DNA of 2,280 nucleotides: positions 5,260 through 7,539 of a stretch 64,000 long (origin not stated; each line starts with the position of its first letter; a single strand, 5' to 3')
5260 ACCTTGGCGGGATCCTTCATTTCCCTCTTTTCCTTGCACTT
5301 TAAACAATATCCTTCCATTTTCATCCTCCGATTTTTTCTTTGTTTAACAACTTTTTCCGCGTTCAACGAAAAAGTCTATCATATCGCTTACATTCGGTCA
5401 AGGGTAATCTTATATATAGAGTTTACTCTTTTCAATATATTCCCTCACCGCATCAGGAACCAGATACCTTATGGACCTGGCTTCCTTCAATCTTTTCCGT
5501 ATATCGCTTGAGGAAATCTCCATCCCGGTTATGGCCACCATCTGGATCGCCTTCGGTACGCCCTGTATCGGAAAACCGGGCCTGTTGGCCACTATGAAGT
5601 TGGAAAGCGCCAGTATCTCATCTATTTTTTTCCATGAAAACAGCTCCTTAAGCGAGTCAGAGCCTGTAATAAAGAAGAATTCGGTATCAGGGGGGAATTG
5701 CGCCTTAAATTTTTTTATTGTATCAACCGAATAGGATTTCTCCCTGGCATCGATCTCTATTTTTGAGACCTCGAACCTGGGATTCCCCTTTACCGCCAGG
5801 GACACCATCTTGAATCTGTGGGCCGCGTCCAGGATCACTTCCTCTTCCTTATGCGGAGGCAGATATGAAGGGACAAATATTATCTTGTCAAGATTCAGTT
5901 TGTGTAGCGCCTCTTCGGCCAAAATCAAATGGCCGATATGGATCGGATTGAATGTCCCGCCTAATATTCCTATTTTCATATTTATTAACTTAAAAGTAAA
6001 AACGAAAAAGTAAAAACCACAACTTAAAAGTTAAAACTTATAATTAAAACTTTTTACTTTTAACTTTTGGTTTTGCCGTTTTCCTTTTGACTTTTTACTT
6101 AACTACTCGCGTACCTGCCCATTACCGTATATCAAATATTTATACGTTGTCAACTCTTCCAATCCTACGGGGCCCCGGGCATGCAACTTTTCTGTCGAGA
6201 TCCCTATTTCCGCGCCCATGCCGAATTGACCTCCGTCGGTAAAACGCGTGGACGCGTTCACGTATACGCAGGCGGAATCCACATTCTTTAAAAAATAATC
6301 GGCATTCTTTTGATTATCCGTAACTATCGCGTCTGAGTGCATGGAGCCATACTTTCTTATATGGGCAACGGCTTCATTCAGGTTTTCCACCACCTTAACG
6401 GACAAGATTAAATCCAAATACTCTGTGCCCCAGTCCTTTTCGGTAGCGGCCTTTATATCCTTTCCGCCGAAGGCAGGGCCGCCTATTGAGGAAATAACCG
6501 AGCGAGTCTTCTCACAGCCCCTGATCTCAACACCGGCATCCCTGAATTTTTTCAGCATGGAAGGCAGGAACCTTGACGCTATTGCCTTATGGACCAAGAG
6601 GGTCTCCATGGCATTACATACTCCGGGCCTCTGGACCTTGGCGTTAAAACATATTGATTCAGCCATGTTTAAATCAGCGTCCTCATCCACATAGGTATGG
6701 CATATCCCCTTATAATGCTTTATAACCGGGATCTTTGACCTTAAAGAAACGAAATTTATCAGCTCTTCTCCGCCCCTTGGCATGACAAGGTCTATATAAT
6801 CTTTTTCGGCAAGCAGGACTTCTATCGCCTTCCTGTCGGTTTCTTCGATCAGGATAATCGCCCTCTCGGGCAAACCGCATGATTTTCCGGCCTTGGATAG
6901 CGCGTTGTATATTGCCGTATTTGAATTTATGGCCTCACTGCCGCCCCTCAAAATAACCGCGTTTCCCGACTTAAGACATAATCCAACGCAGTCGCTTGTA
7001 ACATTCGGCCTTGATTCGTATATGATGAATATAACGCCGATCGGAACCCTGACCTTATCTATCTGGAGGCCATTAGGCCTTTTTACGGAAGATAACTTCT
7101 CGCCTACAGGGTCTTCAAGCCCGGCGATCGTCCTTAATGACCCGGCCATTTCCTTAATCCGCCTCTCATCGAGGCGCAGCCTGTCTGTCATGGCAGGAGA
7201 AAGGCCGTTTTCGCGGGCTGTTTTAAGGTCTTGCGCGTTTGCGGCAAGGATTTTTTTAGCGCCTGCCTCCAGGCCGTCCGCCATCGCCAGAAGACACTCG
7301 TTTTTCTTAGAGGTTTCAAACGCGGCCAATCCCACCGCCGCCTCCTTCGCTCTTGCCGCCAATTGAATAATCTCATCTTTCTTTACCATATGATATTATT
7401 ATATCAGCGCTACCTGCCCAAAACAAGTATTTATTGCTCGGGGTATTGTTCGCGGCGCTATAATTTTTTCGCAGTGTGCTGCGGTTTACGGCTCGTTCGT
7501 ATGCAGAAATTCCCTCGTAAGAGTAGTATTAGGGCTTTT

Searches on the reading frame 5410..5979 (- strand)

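Call 19: search_protein_families(library=pfam, proteins=[window:5410-5979:-], max_evalue=0.00001)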
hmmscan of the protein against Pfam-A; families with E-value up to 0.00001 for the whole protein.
window:5410-5979:- (189 aa): 1 family
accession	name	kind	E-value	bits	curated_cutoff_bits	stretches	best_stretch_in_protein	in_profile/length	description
PF01467.32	CTP_transf_like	-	1.1e-30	107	21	1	5-163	1-133/133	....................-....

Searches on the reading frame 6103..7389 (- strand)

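Call 19: search_protein_families(library=pfam, proteins=[window:6103-7389:-], max_evalue=0.00001)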
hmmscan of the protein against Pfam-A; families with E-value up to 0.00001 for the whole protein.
window:6103-7389:- (428 aa): 1 family
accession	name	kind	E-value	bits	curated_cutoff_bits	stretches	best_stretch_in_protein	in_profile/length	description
PF00171.27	Aldedh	-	8.5e-19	67.9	23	1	4-285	28-296/461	Aldehyde dehydrogenase family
